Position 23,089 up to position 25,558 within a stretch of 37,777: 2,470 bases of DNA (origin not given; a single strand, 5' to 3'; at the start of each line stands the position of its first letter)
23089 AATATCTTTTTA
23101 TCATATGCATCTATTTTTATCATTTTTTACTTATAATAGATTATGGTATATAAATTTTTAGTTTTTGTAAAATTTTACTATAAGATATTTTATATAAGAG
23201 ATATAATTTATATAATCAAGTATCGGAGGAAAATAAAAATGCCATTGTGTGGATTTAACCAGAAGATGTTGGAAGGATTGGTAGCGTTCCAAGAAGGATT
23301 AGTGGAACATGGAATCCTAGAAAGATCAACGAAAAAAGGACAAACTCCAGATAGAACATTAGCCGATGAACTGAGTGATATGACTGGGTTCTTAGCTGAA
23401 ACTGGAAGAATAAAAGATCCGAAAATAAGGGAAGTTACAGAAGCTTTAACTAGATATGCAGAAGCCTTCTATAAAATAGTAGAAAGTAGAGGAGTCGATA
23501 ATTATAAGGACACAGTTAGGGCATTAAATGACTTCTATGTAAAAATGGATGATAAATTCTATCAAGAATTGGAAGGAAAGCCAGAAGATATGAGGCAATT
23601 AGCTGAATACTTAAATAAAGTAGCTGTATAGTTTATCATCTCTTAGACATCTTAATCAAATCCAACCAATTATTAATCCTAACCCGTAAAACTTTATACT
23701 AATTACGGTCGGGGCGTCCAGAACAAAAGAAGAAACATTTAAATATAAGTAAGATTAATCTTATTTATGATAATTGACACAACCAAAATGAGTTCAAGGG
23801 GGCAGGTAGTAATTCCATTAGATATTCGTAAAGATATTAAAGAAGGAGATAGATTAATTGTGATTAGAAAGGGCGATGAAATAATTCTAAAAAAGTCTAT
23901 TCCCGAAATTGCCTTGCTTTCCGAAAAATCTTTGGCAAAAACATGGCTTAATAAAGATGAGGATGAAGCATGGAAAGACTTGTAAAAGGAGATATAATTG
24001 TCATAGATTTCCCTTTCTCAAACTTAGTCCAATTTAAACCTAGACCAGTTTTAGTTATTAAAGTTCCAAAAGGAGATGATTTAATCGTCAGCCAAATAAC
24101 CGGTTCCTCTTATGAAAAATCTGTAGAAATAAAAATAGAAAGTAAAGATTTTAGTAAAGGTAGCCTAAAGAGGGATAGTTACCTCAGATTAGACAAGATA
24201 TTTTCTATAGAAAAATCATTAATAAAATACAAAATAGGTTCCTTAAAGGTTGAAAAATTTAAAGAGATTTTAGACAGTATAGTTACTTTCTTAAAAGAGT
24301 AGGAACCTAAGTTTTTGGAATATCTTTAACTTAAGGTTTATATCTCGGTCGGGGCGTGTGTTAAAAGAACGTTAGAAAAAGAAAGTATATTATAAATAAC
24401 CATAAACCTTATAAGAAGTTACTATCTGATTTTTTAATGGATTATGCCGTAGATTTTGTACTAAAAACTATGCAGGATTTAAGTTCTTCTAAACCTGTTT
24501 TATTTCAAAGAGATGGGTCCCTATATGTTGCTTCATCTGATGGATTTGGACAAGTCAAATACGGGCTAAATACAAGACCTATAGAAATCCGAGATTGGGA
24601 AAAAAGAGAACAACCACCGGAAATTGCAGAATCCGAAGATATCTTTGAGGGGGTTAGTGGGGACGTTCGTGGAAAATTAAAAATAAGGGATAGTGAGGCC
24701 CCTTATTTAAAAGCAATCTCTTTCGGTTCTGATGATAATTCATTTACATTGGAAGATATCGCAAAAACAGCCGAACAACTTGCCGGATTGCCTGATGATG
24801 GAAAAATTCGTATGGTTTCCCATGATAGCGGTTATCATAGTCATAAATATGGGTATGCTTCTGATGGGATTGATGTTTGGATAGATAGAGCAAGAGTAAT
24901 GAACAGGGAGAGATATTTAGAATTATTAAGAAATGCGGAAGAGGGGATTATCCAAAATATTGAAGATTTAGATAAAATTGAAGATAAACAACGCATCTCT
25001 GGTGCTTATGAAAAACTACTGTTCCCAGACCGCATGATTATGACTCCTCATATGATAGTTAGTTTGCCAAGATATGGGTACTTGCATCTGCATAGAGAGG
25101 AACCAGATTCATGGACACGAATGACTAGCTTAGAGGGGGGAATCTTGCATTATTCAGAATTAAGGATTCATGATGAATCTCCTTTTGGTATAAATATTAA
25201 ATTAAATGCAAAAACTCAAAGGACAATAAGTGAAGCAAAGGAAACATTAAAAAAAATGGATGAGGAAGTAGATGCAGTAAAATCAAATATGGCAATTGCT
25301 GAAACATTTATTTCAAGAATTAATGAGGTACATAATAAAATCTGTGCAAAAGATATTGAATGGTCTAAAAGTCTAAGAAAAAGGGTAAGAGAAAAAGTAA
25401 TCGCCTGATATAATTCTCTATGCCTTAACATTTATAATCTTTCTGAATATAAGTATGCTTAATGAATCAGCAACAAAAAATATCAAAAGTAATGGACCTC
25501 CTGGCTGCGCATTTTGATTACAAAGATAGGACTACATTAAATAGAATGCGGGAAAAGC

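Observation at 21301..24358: tRNA-Glu-anchored tandem array of three integrase-less gene cassettes, each closed by a copy of the tRNA 3' end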

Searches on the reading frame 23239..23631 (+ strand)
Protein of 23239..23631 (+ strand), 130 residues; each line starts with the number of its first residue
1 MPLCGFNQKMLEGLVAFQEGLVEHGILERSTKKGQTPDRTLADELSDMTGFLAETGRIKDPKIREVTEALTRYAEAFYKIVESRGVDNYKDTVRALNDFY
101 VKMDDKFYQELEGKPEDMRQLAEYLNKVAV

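Call 7: search_protein_families(library=pfam, proteins=[window:23239-23631:+], max_evalue=0.1)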
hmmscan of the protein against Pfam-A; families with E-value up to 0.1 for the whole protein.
window:23239-23631:+ (130 aa): 4 families
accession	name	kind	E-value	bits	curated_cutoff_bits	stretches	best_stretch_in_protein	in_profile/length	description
PF19866.4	DUF6339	-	0.005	17.1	23.2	1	65-128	95-155/175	Family of unknown function (DUF6339)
PF18555.7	MobL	-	0.026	14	28.5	1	59-118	282-342/383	MobL relaxases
PF02630.20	SCO1-SenC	-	0.045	14.2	22.8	1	62-123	43-101/134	SCO1/SenC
PF12449.13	DUF3684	-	0.077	11.2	27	1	49-110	915-976/1098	Protein of unknown function (DUF3684)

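Call 27: find_encoding_contigs(protein=window:23239-23631:+, flank=10000, max_places=10)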
Protein window:23239-23631:+ (130 aa): 1 contig read that carries it; 1 place shown.
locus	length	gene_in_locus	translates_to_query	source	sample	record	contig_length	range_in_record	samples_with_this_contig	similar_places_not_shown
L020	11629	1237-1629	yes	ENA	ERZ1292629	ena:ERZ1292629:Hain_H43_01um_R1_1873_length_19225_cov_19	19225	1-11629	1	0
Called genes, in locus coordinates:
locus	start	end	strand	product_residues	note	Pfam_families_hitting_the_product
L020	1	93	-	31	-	?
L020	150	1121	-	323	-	PF13404:HTH_AsnC-type, PF13412:HTH_24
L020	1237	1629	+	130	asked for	-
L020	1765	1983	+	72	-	PF04014:MazE_antitoxin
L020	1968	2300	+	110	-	PF02452:PemK_toxin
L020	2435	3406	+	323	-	-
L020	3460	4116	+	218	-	PF00730:HhH-GPD, PF00633:HHH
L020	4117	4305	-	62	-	-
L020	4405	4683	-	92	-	-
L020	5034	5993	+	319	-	PF05496:RuvB_N (weak), PF01078:Mg_chelatase (faint), PF00004:AAA, PF13173:AAA_14 (weak), PF13177:DNA_pol3_delta2, PF25361:AAA_lid_RFC1, PF08542:Rep_fac_C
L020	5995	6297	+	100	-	-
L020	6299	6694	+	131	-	PF03479:PCC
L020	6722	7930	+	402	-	PF05496:RuvB_N (weak), PF00004:AAA, PF13173:AAA_14 (weak), PF13401:AAA_22 (faint), PF21960:RCF1-5-like_lid (faint)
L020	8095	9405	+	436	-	PF01935:DUF87, PF05872:HerA_C (faint), PF05707:Zot (faint)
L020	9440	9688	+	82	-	-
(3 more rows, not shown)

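Call 30: search_protein_families(library=ncbifam, proteins=[window:23239-23631:+], max_evalue=0.1)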
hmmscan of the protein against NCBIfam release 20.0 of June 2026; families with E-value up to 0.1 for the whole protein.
window:23239-23631:+ (130 aa): 0 families

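Call 31: search_protein_families(library=phrogs, proteins=[window:23239-23631:+], max_evalue=0.1)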
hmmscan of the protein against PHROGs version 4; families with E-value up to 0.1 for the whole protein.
window:23239-23631:+ (130 aa): 1 family
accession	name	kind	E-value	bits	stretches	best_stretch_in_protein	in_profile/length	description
phrog_34223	-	unknown function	0.037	15.2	0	7-70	17-82/111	-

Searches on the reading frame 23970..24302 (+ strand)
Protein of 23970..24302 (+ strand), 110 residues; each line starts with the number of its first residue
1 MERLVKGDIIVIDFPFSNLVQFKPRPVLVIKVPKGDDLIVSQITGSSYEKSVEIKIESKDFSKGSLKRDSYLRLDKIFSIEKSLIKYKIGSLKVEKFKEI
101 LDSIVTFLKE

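Call 7: search_protein_families(library=pfam, proteins=[window:23970-24302:+], max_evalue=0.1)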
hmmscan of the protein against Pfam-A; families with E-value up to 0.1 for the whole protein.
window:23970-24302:+ (110 aa): 1 family
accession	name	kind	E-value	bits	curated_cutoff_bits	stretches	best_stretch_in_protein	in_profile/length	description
PF02452.23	PemK_toxin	-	2e-12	47.7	23.1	1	6-106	2-107/109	PemK-like, MazF-like toxin of type II toxin-antitoxin system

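Call 22: find_encoding_contigs(protein=window:23970-24302:+, flank=10000, max_places=10)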
Protein window:23970-24302:+ (110 aa): 4 contigs read that carry it; 2 places shown.
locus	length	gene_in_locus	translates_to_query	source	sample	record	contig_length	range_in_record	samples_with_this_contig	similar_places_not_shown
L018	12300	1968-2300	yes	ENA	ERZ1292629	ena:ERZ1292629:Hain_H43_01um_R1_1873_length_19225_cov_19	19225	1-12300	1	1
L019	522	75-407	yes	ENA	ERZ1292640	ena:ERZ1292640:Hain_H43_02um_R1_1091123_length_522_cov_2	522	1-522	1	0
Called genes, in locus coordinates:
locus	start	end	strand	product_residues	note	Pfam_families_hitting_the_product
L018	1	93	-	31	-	?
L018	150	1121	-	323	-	PF13404:HTH_AsnC-type, PF13412:HTH_24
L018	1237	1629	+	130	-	-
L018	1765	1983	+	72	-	PF04014:MazE_antitoxin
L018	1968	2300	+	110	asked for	PF02452:PemK_toxin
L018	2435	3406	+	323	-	-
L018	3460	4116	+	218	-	PF00730:HhH-GPD, PF00633:HHH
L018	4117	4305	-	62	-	-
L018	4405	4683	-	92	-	-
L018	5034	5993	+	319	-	PF05496:RuvB_N (weak), PF01078:Mg_chelatase (faint), PF00004:AAA, PF13173:AAA_14 (weak), PF13177:DNA_pol3_delta2, PF25361:AAA_lid_RFC1, PF08542:Rep_fac_C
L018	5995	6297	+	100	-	-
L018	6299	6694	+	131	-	PF03479:PCC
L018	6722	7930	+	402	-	PF05496:RuvB_N (weak), PF00004:AAA, PF13173:AAA_14 (weak), PF13401:AAA_22 (faint), PF21960:RCF1-5-like_lid (faint)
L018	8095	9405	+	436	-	PF01935:DUF87, PF05872:HerA_C (faint), PF05707:Zot (faint)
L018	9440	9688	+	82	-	-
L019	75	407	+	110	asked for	PF02452:PemK_toxin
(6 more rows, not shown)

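Call 30: search_protein_families(library=ncbifam, proteins=[window:23970-24302:+], max_evalue=0.1)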
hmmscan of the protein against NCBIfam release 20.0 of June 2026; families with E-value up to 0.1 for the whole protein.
window:23970-24302:+ (110 aa): 1 family
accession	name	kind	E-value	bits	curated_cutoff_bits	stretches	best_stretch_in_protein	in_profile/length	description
NF045891.1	ICE_Mbov_0400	subfamily_domain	0.011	15.9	55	1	48-102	57-118/152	Mbov_0400 family ICE element protein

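Call 31: search_protein_families(library=phrogs, proteins=[window:23970-24302:+], max_evalue=0.1)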
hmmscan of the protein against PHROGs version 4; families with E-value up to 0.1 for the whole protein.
window:23970-24302:+ (110 aa): 1 family
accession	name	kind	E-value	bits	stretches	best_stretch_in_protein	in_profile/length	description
phrog_1936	-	moron, auxiliary metabolic gene and host takeover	2.4e-19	70.9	1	2-109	7-120/188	MazF-like growth inhibitor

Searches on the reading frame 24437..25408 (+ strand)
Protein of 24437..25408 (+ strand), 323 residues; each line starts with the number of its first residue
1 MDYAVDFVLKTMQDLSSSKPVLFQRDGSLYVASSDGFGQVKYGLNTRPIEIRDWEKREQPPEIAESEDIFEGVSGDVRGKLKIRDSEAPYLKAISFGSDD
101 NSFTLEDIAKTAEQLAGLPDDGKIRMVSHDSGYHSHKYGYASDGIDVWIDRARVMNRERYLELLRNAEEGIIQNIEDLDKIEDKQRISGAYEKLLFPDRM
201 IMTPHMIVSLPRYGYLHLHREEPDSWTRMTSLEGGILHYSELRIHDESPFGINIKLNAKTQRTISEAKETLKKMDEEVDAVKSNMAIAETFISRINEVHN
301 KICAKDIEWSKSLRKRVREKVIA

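Call 7: search_protein_families(library=pfam, proteins=[window:24437-25408:+], max_evalue=0.1)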
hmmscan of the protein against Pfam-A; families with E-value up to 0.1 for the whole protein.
window:24437-25408:+ (323 aa): 1 family
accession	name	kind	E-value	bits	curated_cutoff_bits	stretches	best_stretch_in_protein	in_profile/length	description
PF20882.2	Sos7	-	0.034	14.7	27.3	0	244-285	23-64/75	Kinetochore protein Sos7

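Call 14: find_encoding_contigs(protein=window:24437-25408:+, flank=10000, max_places=10)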
Protein window:24437-25408:+ (323 aa): 8 contigs read that carry it; 5 places shown.
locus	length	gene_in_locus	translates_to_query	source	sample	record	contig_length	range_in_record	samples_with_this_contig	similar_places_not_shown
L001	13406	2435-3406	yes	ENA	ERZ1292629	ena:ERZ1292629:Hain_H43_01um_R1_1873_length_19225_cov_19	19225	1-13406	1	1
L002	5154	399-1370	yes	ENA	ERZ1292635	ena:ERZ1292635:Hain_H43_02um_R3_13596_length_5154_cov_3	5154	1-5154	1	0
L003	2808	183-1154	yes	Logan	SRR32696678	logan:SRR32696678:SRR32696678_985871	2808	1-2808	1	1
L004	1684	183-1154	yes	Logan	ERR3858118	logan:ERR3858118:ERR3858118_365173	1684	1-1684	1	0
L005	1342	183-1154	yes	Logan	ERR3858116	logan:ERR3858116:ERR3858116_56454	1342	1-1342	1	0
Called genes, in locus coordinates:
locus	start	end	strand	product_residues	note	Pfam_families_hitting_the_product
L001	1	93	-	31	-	?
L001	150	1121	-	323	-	PF13404:HTH_AsnC-type, PF13412:HTH_24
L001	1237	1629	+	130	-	-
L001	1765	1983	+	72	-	PF04014:MazE_antitoxin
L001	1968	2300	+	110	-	PF02452:PemK_toxin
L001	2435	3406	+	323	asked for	-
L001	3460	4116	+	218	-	PF00730:HhH-GPD, PF00633:HHH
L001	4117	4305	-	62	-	-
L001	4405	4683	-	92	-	-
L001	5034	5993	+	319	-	PF05496:RuvB_N (weak), PF01078:Mg_chelatase (faint), PF00004:AAA, PF13173:AAA_14 (weak), PF13177:DNA_pol3_delta2, PF25361:AAA_lid_RFC1, PF08542:Rep_fac_C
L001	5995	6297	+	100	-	-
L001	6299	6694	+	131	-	PF03479:PCC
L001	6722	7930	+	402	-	PF05496:RuvB_N (weak), PF00004:AAA, PF13173:AAA_14 (weak), PF13401:AAA_22 (faint), PF21960:RCF1-5-like_lid (faint)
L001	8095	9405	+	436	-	PF01935:DUF87, PF05872:HerA_C (faint), PF05707:Zot (faint)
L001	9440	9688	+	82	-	-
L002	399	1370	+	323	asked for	-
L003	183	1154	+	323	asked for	-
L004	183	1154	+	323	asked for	-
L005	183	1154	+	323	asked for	-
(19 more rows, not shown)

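Call 30: search_protein_families(library=ncbifam, proteins=[window:24437-25408:+], max_evalue=0.1)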
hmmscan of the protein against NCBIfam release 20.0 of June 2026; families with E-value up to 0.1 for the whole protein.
window:24437-25408:+ (323 aa): 0 families

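Call 31: search_protein_families(library=phrogs, proteins=[window:24437-25408:+], max_evalue=0.1)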
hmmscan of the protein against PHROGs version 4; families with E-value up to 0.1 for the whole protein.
window:24437-25408:+ (323 aa): 1 family
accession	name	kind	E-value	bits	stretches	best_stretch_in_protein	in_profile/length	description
phrog_25350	-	unknown function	0.063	14.1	0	147-217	35-104/157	-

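Call 33: find_homologous_proteins(query=window:24437-25408:+, max_evalue=0.001)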
Query window:24437-25408:+ (323 aa): 47 proteins with E <= 0.001 among 2026 candidates.
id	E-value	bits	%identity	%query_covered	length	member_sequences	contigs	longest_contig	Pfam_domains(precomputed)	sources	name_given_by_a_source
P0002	1.2e-210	716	99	100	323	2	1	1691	-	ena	-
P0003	8.3e-111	389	54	100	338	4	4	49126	-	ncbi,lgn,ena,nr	ncbi:MAG: hypothetical protein KKF46_05135 [Nanoarchaeota archaeon]|nr:hypothetical protein [Nanoarc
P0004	5.6e-105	369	57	98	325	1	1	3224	-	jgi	jgi:hypothetical protein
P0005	3.6e-104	367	53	98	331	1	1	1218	-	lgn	-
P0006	6.8e-102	359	54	98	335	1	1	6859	-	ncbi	-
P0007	2.8e-100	354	54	98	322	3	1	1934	-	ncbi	-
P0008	2.3e-98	348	53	97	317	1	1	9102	-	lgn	-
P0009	2.8e-96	341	51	98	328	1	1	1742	-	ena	-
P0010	8.7e-95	336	51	97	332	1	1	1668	-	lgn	-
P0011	1.4e-94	335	54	93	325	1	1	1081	-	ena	-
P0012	1.7e-89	319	50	94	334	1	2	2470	-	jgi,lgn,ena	jgi:hypothetical protein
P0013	4.8e-89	317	51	97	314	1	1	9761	-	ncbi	-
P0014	6.1e-89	317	50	98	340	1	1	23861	-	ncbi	-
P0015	9.1e-85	303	48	98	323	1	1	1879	-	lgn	-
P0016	1.1e-83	299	48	98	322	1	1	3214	-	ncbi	-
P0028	3.4e-72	262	46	99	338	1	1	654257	-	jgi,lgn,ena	-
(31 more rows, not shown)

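Call 34: find_encoding_contigs(protein=P0003, flank=10000, max_places=4)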
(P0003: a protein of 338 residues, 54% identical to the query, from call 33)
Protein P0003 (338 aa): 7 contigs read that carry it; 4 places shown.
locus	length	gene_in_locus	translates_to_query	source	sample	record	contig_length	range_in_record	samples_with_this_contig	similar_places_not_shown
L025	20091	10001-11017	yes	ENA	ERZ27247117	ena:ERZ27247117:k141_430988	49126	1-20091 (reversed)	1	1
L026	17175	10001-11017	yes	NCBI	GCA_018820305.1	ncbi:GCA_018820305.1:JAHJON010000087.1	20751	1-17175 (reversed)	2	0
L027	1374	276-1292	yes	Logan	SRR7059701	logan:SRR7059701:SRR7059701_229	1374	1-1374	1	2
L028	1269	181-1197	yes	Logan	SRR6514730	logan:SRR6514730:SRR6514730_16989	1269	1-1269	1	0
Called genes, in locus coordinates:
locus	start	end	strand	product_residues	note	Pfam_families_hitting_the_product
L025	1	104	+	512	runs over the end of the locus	PF00117:GATase, PF07722:Peptidase_C26, PF02540:NAD_synthase (weak), PF06508:QueC (faint), PF00958:GMP_synt_C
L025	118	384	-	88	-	-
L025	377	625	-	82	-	PF10884:DUF2683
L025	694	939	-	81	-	-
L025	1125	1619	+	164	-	PF12895:ANAPC3 (faint), PF13432:TPR_16 (faint), PF24575:TPR_Slam (faint), PF21033:RMD1-3 (faint), PF13414:TPR_11, PF14559:TPR_19, PF13431:TPR_17 (weak), PF00515:TPR_1 (weak), +3 more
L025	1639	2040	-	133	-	-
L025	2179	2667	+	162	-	PF00515:TPR_1 (faint), PF07719:TPR_2 (faint), PF13414:TPR_11 (faint), PF13428:TPR_14 (faint), PF13432:TPR_16 (weak), PF14559:TPR_19 (weak)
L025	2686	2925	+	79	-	-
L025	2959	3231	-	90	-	-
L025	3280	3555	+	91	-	-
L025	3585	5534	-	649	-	PF01078:Mg_chelatase, PF00004:AAA (faint), PF07728:AAA_5 (faint), PF13401:AAA_22 (faint), PF00158:Sigma54_activat, PF20436:LonB_AAA-LID, PF05362:Lon_C, PF13541:ChlI, +1 more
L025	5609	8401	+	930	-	PF13948:DUF4215 (weak)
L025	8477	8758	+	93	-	-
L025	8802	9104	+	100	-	-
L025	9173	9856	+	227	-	PF01902:Diphthami_syn_2_N, PF28410:Diphthami_syn_2_C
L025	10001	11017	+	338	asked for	-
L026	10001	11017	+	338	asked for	-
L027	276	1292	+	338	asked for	-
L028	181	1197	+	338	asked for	-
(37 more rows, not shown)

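Call 35: find_encoding_contigs(protein=P0028, flank=10000, max_places=2)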
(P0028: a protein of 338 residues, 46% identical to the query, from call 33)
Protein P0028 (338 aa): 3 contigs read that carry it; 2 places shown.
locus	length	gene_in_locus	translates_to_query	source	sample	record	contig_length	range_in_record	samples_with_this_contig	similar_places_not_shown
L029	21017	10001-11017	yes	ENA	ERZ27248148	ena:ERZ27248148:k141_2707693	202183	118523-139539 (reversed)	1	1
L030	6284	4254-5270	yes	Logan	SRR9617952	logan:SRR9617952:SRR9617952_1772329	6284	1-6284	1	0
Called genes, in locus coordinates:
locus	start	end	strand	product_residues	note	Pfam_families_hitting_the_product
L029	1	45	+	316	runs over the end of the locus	PF03313:SDH_alpha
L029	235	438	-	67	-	-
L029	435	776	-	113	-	-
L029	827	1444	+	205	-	-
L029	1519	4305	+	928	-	PF00133:tRNA-synt_1, PF01406:tRNA-synt_1e (faint), PF09334:tRNA-synt_1g, PF13603:tRNA-synt_1_2, PF00133:tRNA-synt_1, PF09334:tRNA-synt_1g (weak), PF08264:Anticodon_1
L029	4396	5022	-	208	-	-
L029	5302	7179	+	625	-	PF02730:AFOR_N, PF01314:AFOR_C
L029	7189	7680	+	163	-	PF03266:NTPase_1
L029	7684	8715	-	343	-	-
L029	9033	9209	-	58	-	-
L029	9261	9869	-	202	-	-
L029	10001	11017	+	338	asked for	-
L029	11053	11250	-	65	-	PF01361:Tautomerase (weak)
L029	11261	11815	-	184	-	PF13302:Acetyltransf_3, PF13420:Acetyltransf_4 (weak), PF00583:Acetyltransf_1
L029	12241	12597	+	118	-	-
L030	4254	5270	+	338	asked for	-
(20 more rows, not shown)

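Call 70: search_solved_structures(query=A2, max_evalue=10)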
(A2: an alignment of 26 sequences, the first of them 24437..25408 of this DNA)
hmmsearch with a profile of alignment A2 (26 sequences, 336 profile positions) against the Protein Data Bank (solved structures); distinct sequences matched with E-value up to 10: 5.
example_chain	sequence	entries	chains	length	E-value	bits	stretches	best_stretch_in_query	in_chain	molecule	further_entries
9r1l_A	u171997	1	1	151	0.093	15.1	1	76-119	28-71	sc-apCC-4-SN38-1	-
6f5x_A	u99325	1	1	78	0.16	14.3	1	54-117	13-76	Synaptonemal complex protein 1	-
6f62_A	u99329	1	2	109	0.24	13.7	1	54-118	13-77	Synaptonemal complex protein 1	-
6xt4_A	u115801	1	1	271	0.24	13.7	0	96-121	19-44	1BH_69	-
5okl_A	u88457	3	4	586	0.59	12.4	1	76-121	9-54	Afamin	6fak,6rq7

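Call 72: predict_structure(alignment_id=A2)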
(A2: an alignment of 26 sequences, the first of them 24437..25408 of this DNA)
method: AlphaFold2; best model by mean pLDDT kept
length: 323 residues; sequences in the alignment: 26
mean_pLDDT: 90.1   pTM: 0.88
mean pLDDT of the five models: 90.1, 89.5, 89.0, 88.3, 88.1
residues with pLDDT >= 90: 227; 70-90: 71; 50-70: 21; < 50: 4
segments of 3 or more residues with pLDDT < 50: none
pLDDT, mean of each block of 10 residues (from residue 1): 95 97 97 97 94 92 96 65 92 90 94 97 95 63 72 97 97 94 84 93 96 83 80 84 92 87 83 95 97 97 94 95 91
secondary structure, 60 per line:
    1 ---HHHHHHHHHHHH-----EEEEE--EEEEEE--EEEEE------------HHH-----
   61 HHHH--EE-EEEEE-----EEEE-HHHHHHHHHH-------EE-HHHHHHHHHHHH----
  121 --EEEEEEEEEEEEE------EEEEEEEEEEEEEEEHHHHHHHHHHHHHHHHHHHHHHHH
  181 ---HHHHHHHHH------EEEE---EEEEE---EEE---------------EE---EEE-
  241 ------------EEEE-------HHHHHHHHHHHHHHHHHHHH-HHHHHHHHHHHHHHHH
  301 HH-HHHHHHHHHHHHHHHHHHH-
elements in order: H4-15 E21-25 E28-33 E36-40 H61-64 E70-74 E80-83 H85-94 H105-116 E123-135 E142-156 H157-180 H184-192 E199-202 E206-210 E214-216 E237-239 E253-256 H264-283 H285-302 H304-322

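Call 74: fold_search(model_id=the predicted structure, library=pdb)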
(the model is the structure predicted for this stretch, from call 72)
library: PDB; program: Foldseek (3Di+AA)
matches with E <= 10: 140; with E <= 0.001: 0
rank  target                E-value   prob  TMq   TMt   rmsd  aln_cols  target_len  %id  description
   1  5ngm_AG               1.0e+00  0.02  0.08  0.14  20.7       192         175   10  2.9S structure of the 70S ribosome composing the S. aureus 100S complex (released 2017-10-04)
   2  1kzg_A                1.2e+00  0.03  0.10  0.10  19.6       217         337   10  DbsCdc42(Y889F) (released 2002-03-20)
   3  7r2x_A                1.4e+00  0.02  0.12  0.07  20.7       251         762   10  Paradendryphiella salina PL8 mannuronate-specific alginate lyase (released 2023-02-15)
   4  6v4a_C                1.4e+00  0.06  0.12  0.07  20.4       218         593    9  An open conformation of a Pentameic ligand-gated ion channel with additional N-terminal domain (released 2020-06-03)
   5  8qc5_A                1.5e+00  0.02  0.10  0.09  19.2       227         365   11  crystal structure of NAD-dependent glycoside hydrolase from Arthrobacter sp. U41 in complex with NAD+ cofactor and cit (released 2023-12-27)
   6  9ex6_A                1.8e+00  0.06  0.11  0.12  21.9       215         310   10  CryoEM structure of sTeLIC nanodisc in closed state (released 2025-03-26)
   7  9nqp_B                1.8e+00  0.06  0.11  0.04  13.2       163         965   12  Composite structure of HSV1 helicase-primase in complex with a forked DNA and pritelivir (released 2025-11-19)
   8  3uq5_A                1.8e+00  0.03  0.11  0.12  22.6       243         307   11  X-ray structure of a pentameric ligand gated ion channel from Erwinia chrysanthemi (ELIC) mutant L240A F247L (L9A F16L (released 2012-04-04)
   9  8fe1_D                2.0e+00  0.04  0.10  0.10  22.4       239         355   10  Alpha1/BetaB Heteromeric Glycine Receptor in 1 mM Glycine 20 uM Ivermectin State (released 2023-03-22)
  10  7q5r_A                2.1e+00  0.01  0.08  0.10  20.3       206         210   11  Protein community member pyruvate dehydrogenase complex E2 core from C. thermophilum (released 2022-02-02)
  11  4oje_H                2.1e+00  0.01  0.10  0.08  29.9       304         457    8  Crystal structure of a C-terminally truncated trimeric ectodomain of the C. elegans fusion protein EFF-1 (released 2014-05-14)
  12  7r5m_A                2.2e+00  0.01  0.07  0.08  17.6       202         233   13  Core-binding domain of fungal E3-binding domain bound to the pyruvate dehydrogenase E2 core (released 2023-01-18)
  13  6v4a_A                2.4e+00  0.04  0.12  0.07  20.4       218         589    9  An open conformation of a Pentameic ligand-gated ion channel with additional N-terminal domain (released 2020-06-03)
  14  9eva_D                2.5e+00  0.04  0.11  0.07  21.7       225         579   11  3DFlex refinement of the CryoEM structure of DeCLIC nanodisc with 10mM calcium (released 2025-04-09)
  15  8v54_C                2.5e+00  0.02  0.10  0.08  15.5       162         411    7  Engaged conformation of the human mitochondrial DNA polymerase gamma bound to DNA (released 2024-07-10)
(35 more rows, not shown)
